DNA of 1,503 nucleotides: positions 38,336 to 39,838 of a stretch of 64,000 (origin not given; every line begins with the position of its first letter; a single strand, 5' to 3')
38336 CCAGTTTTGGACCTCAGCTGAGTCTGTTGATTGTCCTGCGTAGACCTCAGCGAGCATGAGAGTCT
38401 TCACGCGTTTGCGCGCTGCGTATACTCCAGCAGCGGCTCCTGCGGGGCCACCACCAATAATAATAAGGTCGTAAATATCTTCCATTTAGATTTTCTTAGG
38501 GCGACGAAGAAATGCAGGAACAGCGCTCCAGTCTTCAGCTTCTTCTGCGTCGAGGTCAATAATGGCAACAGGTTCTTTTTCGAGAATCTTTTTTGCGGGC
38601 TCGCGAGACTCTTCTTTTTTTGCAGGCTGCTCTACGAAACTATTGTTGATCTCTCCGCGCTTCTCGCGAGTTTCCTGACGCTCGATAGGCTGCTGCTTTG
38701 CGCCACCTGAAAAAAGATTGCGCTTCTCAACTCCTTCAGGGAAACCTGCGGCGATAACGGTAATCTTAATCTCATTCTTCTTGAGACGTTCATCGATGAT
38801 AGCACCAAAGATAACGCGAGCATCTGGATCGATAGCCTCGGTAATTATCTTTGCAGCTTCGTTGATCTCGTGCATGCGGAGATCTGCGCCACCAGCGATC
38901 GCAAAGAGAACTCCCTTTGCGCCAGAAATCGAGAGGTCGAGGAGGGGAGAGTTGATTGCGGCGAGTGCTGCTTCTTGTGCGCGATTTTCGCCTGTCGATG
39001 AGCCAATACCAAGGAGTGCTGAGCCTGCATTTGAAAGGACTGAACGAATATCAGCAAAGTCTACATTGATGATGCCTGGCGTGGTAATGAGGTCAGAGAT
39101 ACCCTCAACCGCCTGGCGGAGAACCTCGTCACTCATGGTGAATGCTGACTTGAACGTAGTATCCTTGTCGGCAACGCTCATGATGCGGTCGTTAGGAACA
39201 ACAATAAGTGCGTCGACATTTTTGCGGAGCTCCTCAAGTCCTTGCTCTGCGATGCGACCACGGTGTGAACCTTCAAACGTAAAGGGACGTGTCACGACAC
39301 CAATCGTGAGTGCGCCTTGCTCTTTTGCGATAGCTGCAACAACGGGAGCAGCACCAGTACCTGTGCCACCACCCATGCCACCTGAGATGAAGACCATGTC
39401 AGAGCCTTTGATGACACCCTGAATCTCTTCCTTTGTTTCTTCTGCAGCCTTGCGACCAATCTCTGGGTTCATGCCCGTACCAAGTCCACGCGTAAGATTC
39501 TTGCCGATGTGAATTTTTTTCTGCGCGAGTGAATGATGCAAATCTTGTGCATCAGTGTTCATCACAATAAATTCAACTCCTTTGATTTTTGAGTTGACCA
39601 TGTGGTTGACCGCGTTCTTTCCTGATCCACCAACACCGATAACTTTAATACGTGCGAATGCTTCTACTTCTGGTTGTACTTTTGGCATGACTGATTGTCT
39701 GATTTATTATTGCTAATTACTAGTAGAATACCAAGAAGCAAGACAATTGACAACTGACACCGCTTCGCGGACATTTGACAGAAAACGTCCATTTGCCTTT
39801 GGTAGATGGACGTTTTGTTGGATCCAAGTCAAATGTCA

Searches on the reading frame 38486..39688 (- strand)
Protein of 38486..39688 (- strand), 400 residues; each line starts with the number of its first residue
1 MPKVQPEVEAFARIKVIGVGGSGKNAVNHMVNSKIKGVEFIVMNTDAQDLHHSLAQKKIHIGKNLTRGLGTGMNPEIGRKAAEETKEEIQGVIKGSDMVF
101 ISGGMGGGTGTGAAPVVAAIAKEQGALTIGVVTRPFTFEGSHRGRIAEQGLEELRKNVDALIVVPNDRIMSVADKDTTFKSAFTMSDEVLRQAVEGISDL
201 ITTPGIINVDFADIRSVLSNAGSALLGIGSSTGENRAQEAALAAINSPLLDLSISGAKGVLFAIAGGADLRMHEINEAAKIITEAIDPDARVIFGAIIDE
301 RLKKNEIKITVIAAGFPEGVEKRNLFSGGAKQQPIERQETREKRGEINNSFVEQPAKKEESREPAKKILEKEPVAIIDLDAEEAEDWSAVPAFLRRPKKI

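Call 40: search_protein_families(library=pfam, proteins=[window:38486-39688:-], max_evalue=0.00001)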
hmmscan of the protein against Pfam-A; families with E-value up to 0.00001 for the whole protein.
window:38486-39688:- (400 aa): 2 families
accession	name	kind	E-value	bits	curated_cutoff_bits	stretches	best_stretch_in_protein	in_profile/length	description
PF00091.31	Tubulin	-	7.3e-49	167.1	33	1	13-173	1-189/190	Tubulin/FtsZ family, GTPase domain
PF12327.13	FtsZ_C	-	6e-33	113.5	27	1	222-316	1-94/95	FtsZ family, C-terminal domain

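Call 41: find_homologous_proteins(query=window:38486-39688:-, max_evalue=1e-20)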
Query window:38486-39688:- (400 aa): 8000 proteins with E <= 1e-20 among 8000 candidates; the best 120 are listed.
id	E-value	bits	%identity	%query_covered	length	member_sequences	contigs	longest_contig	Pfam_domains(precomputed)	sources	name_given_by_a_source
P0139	4.7e-234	795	95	100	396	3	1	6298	PF00091.32,PF12327.14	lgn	-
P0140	5.3e-234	795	95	100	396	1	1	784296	PF00091.32,PF12327.14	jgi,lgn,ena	-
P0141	7.7e-234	794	93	100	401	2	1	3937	PF00091.32,PF12327.14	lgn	-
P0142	1.9e-230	783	92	100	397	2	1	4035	PF00091.32,PF12327.14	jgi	jgi:cell division protein FtsZ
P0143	5.0e-230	781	93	100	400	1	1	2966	PF00091.32,PF12327.14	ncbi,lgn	ncbi:MAG: cell division protein FtsZ [Minisyncoccia bacterium]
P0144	1.2e-229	780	92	100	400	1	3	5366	PF00091.32,PF12327.14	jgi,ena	-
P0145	1.8e-229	780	93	100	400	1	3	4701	PF00091.32,PF12327.14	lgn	-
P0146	6.6e-228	774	92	100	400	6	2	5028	PF00091.32,PF12327.14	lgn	-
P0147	7.0e-228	774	91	100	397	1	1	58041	PF00091.32,PF12327.14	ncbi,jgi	ncbi:MAG: cell division protein FtsZ [Candidatus Paceibacterota bacterium]|jgi:cell division protein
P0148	1.7e-226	770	91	100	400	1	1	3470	PF00091.32,PF12327.14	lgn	-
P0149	7.9e-226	768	91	100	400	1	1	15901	PF00091.32,PF12327.14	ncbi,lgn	ncbi:MAG: cell division protein FtsZ [Minisyncoccia bacterium]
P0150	8.6e-226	768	91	100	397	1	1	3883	PF00091.32,PF12327.14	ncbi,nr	ncbi:MAG: cell division protein FtsZ [Candidatus Yonathbacteria bacterium]|nr:cell division protein 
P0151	6.7e-225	765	90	100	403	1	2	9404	PF00091.32,PF12327.14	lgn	-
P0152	2.7e-224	763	91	100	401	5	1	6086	PF00091.32,PF12327.14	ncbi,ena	-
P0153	5.1e-224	762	90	100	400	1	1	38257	PF00091.32,PF12327.14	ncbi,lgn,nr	ncbi:MAG: cell division protein FtsZ [bacterium]|nr:cell division protein FtsZ [bacterium]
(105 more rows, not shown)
